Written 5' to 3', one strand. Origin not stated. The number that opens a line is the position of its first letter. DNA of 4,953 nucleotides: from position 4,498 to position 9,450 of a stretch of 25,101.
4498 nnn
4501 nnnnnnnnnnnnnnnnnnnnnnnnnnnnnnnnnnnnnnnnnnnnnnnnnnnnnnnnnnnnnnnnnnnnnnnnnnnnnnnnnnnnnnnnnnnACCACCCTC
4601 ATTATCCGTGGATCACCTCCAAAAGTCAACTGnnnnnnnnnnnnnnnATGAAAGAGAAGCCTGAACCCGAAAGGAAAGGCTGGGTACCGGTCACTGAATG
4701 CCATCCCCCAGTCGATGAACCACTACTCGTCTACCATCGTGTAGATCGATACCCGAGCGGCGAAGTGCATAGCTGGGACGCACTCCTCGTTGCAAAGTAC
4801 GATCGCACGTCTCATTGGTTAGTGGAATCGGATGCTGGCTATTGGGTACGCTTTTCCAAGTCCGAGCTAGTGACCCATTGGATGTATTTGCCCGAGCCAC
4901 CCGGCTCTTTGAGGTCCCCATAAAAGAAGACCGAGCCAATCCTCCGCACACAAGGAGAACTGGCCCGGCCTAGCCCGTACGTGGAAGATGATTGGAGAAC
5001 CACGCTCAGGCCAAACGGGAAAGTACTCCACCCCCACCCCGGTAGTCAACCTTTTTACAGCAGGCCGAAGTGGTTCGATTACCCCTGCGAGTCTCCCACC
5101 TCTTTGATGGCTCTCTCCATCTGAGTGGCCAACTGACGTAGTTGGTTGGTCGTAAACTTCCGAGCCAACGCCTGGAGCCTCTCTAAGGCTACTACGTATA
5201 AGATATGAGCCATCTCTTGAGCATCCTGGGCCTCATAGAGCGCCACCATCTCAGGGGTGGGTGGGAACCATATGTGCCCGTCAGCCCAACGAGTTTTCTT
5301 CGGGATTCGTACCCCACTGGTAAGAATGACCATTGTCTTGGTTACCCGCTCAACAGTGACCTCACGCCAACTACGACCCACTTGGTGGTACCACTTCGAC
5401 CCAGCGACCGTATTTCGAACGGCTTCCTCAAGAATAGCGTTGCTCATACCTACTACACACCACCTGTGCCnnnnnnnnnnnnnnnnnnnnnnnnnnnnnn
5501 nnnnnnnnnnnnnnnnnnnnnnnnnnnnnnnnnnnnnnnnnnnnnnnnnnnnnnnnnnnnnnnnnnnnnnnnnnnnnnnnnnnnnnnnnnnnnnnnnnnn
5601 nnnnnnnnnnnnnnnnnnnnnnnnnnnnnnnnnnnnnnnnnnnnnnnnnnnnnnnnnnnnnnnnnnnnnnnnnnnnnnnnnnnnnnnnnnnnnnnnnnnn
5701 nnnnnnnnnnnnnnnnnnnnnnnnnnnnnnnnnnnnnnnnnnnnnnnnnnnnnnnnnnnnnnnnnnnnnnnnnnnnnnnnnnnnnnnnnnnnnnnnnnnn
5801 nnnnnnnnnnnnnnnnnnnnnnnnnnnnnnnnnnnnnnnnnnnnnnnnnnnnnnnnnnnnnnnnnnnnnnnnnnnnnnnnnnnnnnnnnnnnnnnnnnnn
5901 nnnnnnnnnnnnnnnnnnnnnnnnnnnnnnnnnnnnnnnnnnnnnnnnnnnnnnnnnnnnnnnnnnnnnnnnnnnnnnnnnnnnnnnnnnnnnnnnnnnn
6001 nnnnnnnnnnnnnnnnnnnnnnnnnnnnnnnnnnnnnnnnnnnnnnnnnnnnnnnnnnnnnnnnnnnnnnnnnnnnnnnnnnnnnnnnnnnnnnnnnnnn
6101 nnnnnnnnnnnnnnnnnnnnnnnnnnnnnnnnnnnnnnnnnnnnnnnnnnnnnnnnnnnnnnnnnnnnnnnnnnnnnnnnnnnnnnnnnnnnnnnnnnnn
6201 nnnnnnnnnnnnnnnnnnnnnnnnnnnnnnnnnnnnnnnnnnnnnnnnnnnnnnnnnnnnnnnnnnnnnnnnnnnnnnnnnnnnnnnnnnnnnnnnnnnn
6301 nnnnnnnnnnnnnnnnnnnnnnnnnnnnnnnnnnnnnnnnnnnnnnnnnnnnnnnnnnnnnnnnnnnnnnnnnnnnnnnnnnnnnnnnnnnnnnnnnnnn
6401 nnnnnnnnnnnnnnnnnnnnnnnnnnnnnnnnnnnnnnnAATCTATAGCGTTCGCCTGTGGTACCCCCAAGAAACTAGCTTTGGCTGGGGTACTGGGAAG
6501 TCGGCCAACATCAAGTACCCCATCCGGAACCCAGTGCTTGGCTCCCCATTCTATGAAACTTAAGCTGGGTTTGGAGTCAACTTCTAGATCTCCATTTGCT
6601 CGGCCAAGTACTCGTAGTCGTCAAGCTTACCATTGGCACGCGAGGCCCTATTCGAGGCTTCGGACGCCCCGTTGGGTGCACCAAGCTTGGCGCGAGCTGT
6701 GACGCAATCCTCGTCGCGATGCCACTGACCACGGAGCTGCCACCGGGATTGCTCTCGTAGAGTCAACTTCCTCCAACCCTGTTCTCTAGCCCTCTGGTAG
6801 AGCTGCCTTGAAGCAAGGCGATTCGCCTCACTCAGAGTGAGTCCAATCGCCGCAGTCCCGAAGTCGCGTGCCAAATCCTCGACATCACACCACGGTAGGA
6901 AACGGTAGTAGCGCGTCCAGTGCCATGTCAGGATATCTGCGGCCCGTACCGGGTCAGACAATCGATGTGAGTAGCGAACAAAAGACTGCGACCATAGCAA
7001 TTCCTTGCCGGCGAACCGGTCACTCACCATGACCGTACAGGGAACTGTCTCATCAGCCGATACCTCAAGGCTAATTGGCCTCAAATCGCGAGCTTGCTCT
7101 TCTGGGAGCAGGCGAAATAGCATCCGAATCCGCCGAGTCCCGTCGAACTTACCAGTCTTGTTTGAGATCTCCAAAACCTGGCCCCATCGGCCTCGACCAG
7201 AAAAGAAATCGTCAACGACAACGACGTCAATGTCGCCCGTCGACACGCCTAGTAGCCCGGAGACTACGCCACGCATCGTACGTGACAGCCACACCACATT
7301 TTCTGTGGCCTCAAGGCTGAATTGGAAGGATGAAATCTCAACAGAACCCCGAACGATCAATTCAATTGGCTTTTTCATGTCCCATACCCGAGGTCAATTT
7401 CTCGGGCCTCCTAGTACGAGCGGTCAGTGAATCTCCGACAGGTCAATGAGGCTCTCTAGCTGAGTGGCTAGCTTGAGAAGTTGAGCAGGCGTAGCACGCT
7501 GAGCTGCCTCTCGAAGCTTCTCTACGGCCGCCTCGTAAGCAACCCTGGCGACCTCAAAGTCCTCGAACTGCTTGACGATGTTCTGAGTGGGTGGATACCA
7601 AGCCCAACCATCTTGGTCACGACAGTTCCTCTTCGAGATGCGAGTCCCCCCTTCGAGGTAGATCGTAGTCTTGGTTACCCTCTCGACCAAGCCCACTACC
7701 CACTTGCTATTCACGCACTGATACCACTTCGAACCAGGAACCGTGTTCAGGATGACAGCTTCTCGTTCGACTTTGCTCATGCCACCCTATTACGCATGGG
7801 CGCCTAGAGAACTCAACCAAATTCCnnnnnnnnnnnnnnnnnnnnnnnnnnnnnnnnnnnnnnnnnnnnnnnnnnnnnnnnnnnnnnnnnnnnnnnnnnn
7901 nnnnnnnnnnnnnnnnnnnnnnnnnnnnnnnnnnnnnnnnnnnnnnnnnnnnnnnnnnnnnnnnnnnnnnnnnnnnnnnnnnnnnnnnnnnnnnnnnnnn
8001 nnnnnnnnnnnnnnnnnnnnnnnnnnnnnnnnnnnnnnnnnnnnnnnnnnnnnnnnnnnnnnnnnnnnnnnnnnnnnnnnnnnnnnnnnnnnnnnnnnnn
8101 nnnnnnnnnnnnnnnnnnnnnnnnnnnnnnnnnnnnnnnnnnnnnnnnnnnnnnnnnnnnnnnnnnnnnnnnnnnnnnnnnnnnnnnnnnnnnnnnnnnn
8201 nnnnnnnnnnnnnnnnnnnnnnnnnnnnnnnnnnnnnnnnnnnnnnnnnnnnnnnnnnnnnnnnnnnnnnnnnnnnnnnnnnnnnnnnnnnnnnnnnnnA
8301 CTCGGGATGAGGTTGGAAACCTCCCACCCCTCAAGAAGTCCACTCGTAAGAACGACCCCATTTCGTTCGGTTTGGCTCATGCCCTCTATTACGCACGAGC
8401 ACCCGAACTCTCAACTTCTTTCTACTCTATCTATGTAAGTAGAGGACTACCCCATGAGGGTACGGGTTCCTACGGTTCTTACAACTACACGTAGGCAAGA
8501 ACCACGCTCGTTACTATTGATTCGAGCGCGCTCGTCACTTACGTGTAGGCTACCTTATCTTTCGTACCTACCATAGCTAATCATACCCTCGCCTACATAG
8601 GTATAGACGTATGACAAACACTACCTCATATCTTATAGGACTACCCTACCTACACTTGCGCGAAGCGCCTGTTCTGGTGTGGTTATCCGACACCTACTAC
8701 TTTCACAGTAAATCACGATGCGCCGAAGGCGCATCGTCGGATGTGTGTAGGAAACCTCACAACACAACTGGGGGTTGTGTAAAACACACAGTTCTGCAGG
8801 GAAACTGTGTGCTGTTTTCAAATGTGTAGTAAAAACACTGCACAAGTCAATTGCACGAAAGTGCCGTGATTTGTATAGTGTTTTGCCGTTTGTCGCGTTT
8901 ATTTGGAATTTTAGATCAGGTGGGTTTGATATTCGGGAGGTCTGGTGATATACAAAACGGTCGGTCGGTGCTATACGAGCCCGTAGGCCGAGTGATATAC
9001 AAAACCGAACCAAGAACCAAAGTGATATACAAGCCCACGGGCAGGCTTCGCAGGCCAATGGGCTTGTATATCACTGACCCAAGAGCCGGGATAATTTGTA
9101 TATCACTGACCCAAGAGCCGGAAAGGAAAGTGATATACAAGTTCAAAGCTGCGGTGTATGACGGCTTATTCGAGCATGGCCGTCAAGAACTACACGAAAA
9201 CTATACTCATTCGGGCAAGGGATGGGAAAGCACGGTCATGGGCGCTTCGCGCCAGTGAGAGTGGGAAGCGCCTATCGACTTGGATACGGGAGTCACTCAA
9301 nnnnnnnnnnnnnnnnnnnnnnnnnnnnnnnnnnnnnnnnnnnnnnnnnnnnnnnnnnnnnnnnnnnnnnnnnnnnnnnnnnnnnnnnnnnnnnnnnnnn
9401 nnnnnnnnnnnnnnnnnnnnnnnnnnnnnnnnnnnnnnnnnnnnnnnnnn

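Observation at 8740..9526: Origin/partition-like module: AT-rich tract, six 11-bp iterons in mixed orientation, and an adjacent RHH-protein gene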

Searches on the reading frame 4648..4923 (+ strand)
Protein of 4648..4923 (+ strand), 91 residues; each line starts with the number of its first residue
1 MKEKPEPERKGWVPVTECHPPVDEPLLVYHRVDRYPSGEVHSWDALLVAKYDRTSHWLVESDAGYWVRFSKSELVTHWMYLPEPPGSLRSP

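Call 71: search_protein_families(library=pfam, proteins=[window:4648-4923:+], max_evalue=0.01)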
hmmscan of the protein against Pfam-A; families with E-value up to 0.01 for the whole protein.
window:4648-4923:+ (91 aa): 1 family
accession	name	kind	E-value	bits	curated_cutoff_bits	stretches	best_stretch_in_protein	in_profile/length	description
PF04448.17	DUF551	-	1.1e-07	33.1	22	1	11-85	1-67/68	Protein of unknown function (DUF551)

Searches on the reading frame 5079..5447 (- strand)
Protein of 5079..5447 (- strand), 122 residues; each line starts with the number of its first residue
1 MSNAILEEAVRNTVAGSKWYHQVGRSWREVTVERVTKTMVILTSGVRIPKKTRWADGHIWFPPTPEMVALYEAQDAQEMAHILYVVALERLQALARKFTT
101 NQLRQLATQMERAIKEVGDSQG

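Call 71: search_protein_families(library=pfam, proteins=[window:5079-5447:-], max_evalue=0.01)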
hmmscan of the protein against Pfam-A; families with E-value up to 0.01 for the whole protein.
window:5079-5447:- (122 aa): 1 family
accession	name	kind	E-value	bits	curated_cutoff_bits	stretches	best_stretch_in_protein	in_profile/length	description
PF24203.1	Phage_ProQ_C_like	-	0.0063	17.6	27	1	19-111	17-110/112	Phage ProQ C-terminal-like domain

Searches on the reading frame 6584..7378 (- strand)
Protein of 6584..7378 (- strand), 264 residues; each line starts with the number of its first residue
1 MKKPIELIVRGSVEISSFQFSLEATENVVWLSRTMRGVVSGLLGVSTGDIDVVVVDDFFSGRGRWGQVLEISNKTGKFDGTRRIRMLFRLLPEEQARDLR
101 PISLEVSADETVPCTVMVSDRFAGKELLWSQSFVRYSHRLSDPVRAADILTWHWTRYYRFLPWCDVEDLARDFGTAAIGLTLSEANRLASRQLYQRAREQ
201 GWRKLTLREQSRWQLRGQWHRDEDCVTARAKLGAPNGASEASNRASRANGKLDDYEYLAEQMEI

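Call 12: search_protein_families(library=pfam, proteins=[window:6584-7378:-], max_evalue=0.1)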
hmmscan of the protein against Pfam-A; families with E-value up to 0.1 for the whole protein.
window:6584-7378:- (264 aa): 1 family
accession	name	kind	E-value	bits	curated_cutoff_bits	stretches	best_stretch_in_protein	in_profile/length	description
PF17991.7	Thioredoxin_10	-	0.069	14.1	27.1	0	181-231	7-57/142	Thioredoxin like C-terminal domain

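Call 13: search_protein_families(library=phrogs, proteins=[window:6584-7378:-], max_evalue=0.1)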
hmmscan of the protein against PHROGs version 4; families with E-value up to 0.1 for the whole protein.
window:6584-7378:- (264 aa): 0 families

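Call 101: search_protein_families(library=phrogs, proteins=[window:6584-7378:-], max_evalue=0.01)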
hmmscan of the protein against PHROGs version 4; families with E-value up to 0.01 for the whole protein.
window:6584-7378:- (264 aa): 0 families

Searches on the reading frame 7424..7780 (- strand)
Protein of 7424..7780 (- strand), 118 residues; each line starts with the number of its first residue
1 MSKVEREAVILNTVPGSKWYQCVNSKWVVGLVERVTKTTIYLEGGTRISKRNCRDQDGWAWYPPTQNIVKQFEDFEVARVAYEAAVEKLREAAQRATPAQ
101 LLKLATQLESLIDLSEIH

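Call 12: search_protein_families(library=pfam, proteins=[window:7424-7780:-], max_evalue=0.1)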
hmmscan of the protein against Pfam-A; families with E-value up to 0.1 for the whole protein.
window:7424-7780:- (118 aa): 0 families

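Call 13: search_protein_families(library=phrogs, proteins=[window:7424-7780:-], max_evalue=0.1)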
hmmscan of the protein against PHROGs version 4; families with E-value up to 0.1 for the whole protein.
window:7424-7780:- (118 aa): 1 family
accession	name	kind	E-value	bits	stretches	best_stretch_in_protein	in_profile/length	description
phrog_8619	-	unknown function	0.057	14.2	1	28-60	38-70/190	-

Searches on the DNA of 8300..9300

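Call 113: search_rna_families(source=window, start=8300, end=9300, threshold=evalue, max_evalue=1)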
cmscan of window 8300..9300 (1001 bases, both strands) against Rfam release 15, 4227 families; matches with E-value up to 1: 0.
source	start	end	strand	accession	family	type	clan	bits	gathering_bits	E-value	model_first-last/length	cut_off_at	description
